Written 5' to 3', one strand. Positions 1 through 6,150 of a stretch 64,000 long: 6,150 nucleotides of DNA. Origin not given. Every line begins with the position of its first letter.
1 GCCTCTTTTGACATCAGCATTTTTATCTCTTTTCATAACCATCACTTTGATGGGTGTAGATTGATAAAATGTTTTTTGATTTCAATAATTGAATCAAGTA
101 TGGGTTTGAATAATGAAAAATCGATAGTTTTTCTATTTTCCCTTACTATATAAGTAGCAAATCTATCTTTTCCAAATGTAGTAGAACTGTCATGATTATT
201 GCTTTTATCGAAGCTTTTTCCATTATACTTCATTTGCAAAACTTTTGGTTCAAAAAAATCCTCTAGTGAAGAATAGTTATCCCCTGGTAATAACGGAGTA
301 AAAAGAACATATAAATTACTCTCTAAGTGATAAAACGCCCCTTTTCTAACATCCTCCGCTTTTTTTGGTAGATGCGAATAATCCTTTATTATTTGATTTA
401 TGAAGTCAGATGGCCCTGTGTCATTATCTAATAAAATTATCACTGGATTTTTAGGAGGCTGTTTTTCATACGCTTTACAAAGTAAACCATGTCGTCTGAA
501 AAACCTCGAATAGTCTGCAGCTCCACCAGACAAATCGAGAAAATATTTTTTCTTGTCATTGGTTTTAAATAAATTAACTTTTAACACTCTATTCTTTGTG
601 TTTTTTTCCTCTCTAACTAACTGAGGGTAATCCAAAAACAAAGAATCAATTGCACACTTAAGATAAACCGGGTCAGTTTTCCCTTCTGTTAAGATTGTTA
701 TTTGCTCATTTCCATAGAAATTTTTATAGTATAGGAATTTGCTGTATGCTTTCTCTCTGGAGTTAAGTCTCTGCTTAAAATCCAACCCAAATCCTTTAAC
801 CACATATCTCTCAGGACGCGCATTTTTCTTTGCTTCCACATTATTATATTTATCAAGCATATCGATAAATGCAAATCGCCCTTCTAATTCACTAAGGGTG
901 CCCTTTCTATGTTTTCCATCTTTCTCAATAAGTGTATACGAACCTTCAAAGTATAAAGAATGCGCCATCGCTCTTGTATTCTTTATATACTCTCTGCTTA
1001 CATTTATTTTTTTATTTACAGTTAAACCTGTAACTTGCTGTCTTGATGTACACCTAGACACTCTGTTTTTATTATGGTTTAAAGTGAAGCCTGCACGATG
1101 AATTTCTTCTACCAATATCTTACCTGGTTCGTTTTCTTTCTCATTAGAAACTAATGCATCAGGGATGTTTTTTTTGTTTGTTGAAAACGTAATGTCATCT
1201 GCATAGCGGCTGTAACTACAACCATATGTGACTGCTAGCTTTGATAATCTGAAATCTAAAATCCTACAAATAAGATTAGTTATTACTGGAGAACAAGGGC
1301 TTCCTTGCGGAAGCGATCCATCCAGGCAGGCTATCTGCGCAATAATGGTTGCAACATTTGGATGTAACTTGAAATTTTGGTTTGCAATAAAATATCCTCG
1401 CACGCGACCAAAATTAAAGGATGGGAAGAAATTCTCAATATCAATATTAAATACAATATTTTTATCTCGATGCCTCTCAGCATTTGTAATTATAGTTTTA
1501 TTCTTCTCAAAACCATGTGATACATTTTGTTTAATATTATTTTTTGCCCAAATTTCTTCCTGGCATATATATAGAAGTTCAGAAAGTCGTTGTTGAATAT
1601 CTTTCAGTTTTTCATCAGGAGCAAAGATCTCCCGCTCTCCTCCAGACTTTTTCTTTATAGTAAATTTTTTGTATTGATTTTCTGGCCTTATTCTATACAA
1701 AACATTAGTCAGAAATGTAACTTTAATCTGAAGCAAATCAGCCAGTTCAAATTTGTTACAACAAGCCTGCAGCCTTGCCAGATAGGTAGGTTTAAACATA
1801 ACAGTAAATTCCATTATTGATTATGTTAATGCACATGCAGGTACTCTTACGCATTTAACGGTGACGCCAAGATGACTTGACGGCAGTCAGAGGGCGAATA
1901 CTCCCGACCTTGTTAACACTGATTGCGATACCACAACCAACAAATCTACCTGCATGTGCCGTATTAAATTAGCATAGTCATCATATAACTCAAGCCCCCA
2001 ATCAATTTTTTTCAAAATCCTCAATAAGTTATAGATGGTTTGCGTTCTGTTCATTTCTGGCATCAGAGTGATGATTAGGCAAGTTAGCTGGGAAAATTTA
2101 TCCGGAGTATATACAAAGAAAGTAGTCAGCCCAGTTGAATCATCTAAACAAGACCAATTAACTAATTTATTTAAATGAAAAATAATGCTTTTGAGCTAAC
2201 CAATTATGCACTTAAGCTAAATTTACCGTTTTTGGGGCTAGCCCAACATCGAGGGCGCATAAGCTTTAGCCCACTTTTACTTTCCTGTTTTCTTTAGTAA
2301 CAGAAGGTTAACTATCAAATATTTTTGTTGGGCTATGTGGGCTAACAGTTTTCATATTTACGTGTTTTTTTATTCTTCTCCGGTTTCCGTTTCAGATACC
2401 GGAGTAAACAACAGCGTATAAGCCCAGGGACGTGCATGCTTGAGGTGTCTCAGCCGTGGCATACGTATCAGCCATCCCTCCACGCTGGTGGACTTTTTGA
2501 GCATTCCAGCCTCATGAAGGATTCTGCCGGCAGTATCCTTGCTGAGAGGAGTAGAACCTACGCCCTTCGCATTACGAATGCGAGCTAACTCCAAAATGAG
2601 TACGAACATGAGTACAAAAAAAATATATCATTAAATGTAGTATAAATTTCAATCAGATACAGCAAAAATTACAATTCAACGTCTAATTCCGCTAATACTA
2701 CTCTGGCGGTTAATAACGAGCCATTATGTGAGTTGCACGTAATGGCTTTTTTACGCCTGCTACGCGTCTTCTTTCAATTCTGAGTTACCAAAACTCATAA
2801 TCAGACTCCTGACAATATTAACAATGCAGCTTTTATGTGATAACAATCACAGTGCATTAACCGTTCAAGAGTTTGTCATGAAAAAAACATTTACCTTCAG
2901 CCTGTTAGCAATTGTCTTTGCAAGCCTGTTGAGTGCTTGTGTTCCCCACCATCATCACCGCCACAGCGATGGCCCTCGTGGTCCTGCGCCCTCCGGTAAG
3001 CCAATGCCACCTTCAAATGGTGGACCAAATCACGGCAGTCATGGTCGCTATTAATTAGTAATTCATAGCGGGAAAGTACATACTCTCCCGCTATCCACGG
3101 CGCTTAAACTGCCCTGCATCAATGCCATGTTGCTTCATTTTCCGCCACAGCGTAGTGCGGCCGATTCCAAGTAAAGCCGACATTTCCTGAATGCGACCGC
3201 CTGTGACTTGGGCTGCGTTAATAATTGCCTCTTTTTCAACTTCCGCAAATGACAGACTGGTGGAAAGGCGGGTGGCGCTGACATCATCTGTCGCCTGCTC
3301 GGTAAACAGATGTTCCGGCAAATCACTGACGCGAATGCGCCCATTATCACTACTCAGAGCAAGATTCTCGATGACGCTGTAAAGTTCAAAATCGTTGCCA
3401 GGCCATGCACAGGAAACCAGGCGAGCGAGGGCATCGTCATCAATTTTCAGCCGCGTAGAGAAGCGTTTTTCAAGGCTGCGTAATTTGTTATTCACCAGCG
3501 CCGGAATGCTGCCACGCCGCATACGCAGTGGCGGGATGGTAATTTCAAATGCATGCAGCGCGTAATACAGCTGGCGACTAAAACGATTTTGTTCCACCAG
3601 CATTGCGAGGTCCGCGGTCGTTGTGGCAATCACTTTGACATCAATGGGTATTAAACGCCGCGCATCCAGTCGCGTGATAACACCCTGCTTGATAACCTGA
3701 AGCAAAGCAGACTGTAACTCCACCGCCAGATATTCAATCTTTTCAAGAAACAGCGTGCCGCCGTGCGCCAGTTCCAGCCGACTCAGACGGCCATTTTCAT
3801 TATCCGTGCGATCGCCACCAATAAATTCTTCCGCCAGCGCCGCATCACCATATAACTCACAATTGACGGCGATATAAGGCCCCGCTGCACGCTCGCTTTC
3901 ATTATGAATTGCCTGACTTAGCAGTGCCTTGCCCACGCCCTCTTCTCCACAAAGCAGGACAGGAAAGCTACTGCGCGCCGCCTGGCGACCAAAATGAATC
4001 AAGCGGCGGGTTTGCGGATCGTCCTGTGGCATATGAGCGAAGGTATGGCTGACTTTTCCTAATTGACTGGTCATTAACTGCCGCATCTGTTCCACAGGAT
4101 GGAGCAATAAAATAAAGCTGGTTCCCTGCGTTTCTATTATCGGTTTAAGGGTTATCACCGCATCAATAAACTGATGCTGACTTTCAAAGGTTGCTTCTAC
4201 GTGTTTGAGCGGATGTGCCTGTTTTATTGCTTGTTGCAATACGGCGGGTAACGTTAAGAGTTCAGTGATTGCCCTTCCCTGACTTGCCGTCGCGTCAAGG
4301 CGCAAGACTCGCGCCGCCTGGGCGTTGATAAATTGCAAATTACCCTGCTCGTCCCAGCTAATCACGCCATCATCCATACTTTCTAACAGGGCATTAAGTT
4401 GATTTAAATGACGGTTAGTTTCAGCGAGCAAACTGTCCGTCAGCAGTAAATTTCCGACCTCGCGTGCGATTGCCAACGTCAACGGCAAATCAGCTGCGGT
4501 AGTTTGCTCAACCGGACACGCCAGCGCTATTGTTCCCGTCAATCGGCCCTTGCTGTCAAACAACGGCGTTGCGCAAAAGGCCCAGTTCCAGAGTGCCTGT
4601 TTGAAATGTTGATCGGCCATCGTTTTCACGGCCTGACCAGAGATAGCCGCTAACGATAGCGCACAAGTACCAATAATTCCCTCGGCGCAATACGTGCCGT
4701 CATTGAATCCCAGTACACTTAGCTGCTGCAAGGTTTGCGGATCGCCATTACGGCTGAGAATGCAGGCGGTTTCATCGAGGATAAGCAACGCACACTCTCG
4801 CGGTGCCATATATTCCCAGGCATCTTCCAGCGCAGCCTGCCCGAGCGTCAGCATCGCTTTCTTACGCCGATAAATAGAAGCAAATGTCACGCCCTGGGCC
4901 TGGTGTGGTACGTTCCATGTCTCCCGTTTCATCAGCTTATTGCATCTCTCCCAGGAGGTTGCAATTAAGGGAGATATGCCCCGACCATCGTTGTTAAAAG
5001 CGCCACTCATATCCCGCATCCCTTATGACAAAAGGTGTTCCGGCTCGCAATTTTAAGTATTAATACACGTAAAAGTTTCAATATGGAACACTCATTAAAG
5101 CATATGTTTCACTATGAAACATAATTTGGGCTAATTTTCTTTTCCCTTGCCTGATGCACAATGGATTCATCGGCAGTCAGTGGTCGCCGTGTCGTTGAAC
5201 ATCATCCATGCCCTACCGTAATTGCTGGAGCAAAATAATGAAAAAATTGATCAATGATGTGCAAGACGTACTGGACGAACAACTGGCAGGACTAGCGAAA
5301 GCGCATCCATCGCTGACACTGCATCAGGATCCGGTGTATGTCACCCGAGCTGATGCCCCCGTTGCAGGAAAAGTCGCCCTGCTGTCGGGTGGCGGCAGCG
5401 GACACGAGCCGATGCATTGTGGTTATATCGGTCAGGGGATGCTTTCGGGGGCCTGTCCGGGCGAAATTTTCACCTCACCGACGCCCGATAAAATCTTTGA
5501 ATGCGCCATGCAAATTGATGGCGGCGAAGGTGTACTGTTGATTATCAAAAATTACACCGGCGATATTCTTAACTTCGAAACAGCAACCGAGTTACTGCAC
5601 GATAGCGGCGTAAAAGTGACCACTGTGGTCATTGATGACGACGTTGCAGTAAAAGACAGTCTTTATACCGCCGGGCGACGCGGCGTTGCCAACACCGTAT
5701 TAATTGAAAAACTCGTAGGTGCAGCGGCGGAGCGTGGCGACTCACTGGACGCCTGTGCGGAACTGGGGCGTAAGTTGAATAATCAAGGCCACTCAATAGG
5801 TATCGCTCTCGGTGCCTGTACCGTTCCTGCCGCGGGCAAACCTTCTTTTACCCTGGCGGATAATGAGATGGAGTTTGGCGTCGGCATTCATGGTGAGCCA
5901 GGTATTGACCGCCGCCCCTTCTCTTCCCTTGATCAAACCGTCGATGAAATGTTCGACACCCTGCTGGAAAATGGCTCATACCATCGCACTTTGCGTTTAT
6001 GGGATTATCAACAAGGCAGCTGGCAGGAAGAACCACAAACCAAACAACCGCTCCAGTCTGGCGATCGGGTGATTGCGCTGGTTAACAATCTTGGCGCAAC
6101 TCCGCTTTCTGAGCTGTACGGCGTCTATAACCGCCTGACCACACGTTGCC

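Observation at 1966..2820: About 850 bp of AT-rich non-coding flank between the retron and dhaR, with a repeat cluster and an unassigned conserved-looking segment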

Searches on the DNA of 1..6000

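Call 4: search_rna_families(source=window, start=1, end=6000, threshold=evalue, max_evalue=1, show_alignments=3)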
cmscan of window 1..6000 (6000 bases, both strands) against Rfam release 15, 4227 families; matches with E-value up to 1: 0.
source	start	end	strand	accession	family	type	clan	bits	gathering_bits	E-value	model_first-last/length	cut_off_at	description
